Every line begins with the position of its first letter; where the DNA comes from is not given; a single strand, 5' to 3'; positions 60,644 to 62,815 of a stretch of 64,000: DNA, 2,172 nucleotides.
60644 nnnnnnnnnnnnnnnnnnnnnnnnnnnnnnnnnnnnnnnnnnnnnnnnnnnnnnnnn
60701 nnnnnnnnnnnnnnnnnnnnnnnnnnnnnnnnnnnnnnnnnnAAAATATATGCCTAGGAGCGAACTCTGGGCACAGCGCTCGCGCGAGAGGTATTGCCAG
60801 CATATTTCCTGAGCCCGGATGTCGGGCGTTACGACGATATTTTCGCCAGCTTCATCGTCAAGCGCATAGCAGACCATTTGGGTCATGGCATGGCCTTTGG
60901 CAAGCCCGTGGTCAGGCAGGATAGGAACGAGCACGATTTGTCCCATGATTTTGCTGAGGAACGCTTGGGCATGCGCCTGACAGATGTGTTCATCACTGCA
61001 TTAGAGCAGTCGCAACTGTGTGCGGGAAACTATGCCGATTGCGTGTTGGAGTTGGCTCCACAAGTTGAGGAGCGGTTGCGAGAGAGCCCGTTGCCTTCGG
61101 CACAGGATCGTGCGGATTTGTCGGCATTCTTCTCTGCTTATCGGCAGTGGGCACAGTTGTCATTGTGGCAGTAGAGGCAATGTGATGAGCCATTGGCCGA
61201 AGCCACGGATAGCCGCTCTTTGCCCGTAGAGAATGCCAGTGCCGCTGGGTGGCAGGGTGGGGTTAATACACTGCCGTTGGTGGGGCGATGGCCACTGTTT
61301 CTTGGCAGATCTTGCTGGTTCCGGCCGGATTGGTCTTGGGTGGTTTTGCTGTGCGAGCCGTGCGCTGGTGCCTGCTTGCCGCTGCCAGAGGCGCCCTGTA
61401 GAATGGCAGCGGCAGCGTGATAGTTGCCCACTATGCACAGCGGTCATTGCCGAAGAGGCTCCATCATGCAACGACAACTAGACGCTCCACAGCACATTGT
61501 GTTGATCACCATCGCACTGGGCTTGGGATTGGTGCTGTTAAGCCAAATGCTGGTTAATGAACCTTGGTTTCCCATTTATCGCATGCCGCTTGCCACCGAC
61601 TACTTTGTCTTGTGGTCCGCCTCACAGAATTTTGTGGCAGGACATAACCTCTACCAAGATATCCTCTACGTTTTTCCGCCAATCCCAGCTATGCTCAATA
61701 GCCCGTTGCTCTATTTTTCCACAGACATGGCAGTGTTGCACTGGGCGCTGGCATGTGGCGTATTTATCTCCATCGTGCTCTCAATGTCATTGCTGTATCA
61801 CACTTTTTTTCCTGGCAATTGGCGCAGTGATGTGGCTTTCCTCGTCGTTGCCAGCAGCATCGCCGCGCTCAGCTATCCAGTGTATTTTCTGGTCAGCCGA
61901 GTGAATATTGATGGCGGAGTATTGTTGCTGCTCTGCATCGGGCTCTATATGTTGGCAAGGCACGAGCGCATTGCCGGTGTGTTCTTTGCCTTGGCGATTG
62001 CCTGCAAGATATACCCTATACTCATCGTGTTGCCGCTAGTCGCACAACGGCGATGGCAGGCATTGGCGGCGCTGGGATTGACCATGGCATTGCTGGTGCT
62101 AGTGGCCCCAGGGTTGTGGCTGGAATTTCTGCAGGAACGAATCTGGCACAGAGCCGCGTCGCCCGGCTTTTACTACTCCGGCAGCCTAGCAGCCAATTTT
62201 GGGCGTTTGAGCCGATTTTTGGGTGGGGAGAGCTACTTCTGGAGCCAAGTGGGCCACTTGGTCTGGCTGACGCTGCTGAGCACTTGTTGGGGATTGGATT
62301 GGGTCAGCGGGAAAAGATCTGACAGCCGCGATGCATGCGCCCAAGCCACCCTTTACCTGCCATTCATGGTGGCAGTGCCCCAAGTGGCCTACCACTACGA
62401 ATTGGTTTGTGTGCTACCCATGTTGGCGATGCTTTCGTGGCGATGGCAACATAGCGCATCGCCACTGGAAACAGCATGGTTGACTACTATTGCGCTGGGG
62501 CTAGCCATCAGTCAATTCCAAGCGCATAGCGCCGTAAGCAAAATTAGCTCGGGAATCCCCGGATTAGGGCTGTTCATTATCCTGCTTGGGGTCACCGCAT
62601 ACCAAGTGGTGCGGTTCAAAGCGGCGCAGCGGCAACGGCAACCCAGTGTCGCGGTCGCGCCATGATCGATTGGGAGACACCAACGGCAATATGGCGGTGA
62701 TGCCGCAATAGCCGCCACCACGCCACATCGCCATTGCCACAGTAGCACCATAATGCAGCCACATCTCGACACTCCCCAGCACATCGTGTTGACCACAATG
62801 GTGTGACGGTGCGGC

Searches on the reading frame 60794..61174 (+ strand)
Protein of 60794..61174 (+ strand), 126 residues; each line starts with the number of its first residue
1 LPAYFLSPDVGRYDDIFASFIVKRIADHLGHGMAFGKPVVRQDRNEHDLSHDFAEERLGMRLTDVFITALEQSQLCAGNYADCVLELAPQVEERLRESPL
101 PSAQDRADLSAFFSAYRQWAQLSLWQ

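Call 52: search_protein_families(library=pfam, proteins=[window:60794-61174:+], max_evalue=0.01)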
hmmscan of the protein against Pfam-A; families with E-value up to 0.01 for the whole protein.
window:60794-61174:+ (126 aa): 1 family
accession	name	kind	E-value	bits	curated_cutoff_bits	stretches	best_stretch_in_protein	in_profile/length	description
PF03214.19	RGP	-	2.1e-08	34.2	23.8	1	11-98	228-319/342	Reversibly glycosylated polypeptide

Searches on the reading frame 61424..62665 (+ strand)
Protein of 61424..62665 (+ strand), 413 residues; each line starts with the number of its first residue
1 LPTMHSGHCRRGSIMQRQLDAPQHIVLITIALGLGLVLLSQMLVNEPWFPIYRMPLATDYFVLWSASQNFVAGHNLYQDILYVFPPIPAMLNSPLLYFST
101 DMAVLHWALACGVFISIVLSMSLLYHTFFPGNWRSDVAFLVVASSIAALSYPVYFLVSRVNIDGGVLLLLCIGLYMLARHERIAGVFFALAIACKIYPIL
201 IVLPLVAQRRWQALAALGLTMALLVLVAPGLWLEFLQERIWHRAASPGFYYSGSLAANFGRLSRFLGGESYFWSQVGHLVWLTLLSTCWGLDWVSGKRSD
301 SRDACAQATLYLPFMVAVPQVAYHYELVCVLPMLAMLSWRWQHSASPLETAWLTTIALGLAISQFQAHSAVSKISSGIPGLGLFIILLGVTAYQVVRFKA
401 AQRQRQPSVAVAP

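Call 52: search_protein_families(library=pfam, proteins=[window:61424-62665:+], max_evalue=0.01)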
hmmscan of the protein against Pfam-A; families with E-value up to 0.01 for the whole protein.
window:61424-62665:+ (413 aa): 2 families
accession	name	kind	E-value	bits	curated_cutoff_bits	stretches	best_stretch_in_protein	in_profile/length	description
PF09594.16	GT87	-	2.2e-13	50.9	25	1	82-351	1-223/237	Glycosyltransferase family 87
PF05007.19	Mannosyl_trans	-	0.0069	16.7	23.4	1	158-207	3-53/259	Mannosyltransferase (PIG-M)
